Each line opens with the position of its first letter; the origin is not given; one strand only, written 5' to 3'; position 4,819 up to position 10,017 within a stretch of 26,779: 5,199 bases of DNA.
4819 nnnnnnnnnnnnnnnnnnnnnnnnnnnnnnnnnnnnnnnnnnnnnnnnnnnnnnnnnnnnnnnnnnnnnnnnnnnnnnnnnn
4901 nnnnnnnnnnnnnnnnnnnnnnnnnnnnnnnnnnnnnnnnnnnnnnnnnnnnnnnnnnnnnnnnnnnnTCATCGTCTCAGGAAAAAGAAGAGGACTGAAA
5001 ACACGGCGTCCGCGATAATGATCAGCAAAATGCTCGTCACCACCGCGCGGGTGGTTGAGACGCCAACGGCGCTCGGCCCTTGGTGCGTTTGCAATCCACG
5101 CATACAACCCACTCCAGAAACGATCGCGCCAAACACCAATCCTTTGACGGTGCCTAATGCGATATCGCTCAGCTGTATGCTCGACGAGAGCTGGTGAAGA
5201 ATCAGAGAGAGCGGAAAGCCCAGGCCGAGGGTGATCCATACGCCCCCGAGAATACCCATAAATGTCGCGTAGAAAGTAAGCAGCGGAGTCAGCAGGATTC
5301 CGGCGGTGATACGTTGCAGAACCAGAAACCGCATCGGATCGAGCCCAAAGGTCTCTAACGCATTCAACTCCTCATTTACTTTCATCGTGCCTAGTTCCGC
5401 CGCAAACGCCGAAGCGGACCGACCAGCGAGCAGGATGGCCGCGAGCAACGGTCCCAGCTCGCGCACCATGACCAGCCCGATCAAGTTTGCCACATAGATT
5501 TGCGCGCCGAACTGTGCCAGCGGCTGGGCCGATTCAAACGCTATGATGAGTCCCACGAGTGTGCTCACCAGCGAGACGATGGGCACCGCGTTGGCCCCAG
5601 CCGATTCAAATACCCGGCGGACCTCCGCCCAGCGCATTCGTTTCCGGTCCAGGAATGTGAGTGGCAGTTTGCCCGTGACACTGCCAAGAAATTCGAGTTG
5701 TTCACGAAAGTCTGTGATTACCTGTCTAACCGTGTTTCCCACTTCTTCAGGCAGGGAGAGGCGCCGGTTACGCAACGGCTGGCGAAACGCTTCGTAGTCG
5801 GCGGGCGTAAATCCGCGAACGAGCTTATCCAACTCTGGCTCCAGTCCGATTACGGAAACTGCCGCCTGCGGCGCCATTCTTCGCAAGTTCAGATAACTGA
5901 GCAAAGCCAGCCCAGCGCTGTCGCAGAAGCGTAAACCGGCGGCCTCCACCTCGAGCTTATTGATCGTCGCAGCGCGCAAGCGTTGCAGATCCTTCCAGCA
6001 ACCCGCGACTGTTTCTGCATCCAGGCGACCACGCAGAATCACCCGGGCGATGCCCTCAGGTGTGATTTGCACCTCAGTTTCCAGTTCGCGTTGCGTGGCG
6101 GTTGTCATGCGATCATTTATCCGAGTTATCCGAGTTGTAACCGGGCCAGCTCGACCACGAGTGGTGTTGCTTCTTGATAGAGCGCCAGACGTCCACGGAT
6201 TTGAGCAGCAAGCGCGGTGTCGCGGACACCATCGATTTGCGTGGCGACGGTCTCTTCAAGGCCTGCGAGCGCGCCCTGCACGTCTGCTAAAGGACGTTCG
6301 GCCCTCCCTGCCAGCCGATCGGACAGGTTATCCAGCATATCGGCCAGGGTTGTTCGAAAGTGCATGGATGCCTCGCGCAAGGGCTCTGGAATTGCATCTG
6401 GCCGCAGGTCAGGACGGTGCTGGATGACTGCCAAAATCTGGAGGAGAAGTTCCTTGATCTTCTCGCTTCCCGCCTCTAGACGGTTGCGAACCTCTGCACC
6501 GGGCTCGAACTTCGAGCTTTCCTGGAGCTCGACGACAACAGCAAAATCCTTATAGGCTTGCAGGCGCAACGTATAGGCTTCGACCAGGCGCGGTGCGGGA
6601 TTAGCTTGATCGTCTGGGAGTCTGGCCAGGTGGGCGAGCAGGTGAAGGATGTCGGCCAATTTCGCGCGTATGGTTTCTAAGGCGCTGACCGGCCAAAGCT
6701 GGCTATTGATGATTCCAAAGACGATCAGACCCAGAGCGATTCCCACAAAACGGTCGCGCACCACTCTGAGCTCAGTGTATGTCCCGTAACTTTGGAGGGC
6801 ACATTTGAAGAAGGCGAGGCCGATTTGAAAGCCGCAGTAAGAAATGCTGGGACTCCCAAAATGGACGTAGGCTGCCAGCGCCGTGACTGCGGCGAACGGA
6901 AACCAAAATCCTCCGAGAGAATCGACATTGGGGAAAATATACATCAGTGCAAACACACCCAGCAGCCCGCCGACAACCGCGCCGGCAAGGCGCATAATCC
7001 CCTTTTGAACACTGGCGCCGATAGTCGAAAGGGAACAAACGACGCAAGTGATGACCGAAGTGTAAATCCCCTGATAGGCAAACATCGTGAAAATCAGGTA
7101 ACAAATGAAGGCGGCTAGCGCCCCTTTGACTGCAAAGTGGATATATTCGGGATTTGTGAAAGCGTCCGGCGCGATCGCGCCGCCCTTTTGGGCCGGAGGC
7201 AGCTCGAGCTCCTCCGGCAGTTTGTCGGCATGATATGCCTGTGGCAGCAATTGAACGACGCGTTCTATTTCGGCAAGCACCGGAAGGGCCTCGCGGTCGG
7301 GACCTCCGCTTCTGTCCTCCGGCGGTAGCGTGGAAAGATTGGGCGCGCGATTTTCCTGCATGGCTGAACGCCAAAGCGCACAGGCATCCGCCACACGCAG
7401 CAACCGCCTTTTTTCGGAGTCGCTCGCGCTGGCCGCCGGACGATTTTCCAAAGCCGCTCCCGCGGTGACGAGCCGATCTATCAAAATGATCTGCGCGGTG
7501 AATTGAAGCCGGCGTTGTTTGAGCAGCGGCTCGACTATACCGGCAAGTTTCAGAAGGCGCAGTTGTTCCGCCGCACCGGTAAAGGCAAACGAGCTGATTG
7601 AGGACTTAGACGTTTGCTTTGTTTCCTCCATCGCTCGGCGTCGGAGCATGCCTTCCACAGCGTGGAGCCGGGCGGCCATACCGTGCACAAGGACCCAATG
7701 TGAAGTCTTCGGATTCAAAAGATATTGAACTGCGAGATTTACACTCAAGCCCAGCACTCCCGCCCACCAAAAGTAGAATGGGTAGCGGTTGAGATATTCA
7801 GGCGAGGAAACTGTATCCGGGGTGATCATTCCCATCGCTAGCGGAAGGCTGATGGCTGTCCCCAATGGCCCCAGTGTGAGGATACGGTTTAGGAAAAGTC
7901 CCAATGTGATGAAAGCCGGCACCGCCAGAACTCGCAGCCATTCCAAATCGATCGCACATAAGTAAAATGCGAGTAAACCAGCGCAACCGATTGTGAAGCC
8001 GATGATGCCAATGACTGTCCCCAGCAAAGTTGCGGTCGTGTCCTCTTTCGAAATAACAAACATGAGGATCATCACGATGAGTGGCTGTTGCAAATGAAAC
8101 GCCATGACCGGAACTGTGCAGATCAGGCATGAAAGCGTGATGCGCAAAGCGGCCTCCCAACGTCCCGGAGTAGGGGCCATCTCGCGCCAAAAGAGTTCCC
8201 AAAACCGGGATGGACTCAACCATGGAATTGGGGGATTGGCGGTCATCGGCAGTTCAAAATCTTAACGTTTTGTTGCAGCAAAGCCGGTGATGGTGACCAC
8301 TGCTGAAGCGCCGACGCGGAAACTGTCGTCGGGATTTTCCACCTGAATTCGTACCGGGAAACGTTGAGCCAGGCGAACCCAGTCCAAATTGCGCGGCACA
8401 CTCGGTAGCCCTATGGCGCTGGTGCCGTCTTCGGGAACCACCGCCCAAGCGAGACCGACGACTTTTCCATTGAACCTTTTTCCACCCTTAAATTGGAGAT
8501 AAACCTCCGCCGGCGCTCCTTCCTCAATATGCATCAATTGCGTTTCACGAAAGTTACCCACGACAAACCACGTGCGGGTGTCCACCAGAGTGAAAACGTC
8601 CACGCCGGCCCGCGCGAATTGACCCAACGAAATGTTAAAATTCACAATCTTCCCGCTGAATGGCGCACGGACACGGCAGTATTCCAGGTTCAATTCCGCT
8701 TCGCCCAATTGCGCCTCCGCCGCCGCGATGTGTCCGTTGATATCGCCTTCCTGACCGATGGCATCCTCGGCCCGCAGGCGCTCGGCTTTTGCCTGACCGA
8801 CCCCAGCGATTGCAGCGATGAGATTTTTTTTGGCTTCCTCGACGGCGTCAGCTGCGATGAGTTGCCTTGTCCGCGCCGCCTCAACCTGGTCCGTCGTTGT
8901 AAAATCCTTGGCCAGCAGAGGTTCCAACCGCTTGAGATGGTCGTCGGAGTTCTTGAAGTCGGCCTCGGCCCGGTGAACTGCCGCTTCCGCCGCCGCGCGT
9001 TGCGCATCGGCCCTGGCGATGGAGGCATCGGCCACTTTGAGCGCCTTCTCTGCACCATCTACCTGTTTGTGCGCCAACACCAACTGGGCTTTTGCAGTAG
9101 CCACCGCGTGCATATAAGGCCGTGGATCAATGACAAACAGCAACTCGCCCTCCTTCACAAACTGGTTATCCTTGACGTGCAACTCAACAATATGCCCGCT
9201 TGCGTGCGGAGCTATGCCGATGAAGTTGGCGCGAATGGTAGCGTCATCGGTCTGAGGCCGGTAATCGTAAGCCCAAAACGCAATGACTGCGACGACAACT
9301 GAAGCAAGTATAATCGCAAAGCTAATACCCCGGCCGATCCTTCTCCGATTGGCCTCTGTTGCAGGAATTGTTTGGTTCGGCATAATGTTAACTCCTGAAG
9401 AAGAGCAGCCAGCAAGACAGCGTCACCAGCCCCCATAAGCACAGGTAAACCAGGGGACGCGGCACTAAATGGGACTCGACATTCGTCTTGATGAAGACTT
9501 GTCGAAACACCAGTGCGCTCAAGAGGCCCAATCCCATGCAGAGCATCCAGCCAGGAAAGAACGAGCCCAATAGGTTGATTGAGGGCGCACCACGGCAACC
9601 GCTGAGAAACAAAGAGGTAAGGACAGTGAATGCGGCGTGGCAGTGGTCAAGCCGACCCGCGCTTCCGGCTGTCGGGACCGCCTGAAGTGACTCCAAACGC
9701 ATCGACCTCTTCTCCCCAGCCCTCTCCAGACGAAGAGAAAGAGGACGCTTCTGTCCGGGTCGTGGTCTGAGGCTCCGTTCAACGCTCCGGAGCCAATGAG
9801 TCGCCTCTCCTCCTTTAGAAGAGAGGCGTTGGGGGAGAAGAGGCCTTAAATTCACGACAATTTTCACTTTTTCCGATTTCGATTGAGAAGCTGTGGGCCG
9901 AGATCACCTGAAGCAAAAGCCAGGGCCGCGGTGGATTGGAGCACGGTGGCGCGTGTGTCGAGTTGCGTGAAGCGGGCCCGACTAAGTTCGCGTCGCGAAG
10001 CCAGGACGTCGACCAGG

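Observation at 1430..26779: Candidate self-provisioning module: acyl-CoA detox and respiration genes packaged with only the entry steps of their cofactor pathways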

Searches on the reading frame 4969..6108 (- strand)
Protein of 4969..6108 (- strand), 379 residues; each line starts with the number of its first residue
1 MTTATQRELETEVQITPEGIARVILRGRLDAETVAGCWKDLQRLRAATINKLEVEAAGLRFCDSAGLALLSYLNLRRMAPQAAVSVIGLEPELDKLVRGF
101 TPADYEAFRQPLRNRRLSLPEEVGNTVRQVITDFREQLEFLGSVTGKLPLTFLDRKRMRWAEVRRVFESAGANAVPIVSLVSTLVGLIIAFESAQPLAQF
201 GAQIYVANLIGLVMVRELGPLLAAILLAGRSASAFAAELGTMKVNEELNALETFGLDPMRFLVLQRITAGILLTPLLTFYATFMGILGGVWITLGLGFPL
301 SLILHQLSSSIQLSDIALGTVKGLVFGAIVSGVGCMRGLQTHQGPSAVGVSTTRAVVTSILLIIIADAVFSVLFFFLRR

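Call 3: search_protein_families(library=ncbifam, proteins=[window:4969-6108:-])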
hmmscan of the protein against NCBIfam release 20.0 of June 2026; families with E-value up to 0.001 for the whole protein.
window:4969-6108:- (379 aa): 4 families
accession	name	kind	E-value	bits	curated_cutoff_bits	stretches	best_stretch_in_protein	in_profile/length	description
TIGR00056.1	TIGR00056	subfamily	2.2e-60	204.5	212.2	1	165-375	46-257/260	MlaE family lipid ABC transporter permease subunit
NF033619.1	perm_MlaE_1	exception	1.2e-40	139.7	315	1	122-375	2-252/253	lipid asymmetry maintenance ABC transporter permease subunit MlaE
NF033618.0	mlaB_1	equivalog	7.2e-07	29.6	90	1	23-98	12-84/94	lipid asymmetry maintenance protein MlaB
TIGR00377.1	ant_ant_sig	superfamily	0.0002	21.2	53.45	1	18-96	11-90/108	anti-sigma factor antagonist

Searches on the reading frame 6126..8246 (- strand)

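Call 3: search_protein_families(library=ncbifam, proteins=[window:6126-8246:-])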
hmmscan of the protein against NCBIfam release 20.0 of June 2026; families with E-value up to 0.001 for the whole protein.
window:6126-8246:- (706 aa): 1 family
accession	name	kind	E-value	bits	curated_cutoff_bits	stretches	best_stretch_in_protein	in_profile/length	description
NF008510.0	PRK11427.1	equivalog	2.2e-71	241.3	821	1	18-659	17-642/683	multidrug efflux transporter permease subunit MdtO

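Call 84: search_protein_families(library=pfam, proteins=[window:6126-8246:-], max_evalue=0.001)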
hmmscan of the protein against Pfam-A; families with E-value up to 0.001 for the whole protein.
window:6126-8246:- (706 aa): 2 families
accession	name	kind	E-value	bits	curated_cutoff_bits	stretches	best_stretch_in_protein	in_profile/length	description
PF13515.12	FUSC_2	-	9.2e-07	29.5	25.6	1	381-509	1-122/126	Fusaric acid resistance protein-like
PF11744.14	ALMT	-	1.8e-05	24.3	20.6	1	366-532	8-183/471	Aluminium activated malate transporter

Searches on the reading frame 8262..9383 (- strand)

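Call 3: search_protein_families(library=ncbifam, proteins=[window:8262-9383:-])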
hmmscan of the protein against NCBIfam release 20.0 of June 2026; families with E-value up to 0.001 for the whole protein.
window:8262-9383:- (373 aa): 18 families
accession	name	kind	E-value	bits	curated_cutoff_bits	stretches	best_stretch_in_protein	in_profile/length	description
NF007785.0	PRK10476.1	equivalog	2.7e-89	299.4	376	1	12-367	6-342/347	multidrug transporter subunit MdtN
TIGR00998.1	8a0101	subfamily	7.8e-66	222.3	390.8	1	22-365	8-334/334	EmrA/EmrK family multidrug efflux transporter periplasmic adaptor subunit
NF007850.1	PRK10559.1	equivalog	1e-39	136.4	400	2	213-369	125-282/303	p-hydroxybenzoic acid efflux pump subunit AaeA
TIGR01730.1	RND_mfp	subfamily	1.1e-31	110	94.9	2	219-310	118-209/322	efflux RND transporter periplasmic adaptor subunit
NF011715.0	PRK15136.1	equivalog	1.7e-28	99.4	563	1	13-366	18-346/390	multidrug efflux MFS transporter periplasmic adaptor subunit EmrA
NF002939.0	PRK03598.1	equivalog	1e-21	77.5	393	1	24-308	9-277/332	secretion protein HlyD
TIGR00999.1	8a0102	subfamily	1.5e-15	57.1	319.3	1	198-332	60-188/271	CzcB/NccB family metal efflux transporter periplasmic adaptor subunit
NF008606.0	PRK11578.1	equivalog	1e-14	54.5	342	1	203-356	149-308/371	macrolide transporter subunit MacA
TIGR02971.1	heterocyst_DevB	subfamily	2.1e-14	53.7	129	1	62-308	24-275/327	ABC exporter membrane fusion protein, DevB family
NF045904.1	RND-peri-MexE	equivalog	4.9e-14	52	714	2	55-134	64-150/390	multidrug efflux RND transporter periplasmic adaptor subunit MexE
NF008589.1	PRK11556.1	equivalog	1.4e-13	50.6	391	1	51-115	81-145/392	MdtA/MuxA family multidrug efflux RND transporter periplasmic adaptor subunit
NF000272.2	OqxA_adapt_sub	exception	7.1e-12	45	835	1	24-177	42-192/391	multidrug efflux RND transporter periplasmic adaptor subunit OqxA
NF033834.1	RND_adapt_MexA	exception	1.6e-09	37.4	750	1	57-145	66-150/373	multidrug efflux RND transporter periplasmic adaptor subunit MexA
TIGR01843.1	type_I_hlyD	subfamily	6.6e-09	35.2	208.65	1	105-297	135-334/422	HlyD family type I secretion periplasmic adaptor subunit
NF033138.2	RND-peri-MexC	equivalog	1.4e-07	31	625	0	62-109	71-118/375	MexC family multidrug efflux RND transporter periplasmic adaptor subunit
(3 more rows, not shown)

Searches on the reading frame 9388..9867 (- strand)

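Call 3: search_protein_families(library=ncbifam, proteins=[window:9388-9867:-])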
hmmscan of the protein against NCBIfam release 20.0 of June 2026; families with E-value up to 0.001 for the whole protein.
window:9388-9867:- (159 aa): 0 families

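Call 5: search_protein_families(library=pfam, proteins=[window:9388-9867:-])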
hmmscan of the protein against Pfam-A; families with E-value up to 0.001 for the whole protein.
window:9388-9867:- (159 aa): 1 family
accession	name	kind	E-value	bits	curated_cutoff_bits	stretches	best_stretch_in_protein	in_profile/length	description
PF17090.10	Ytca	-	7.3e-17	62.1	28.8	1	94-157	1-62/62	YtcA family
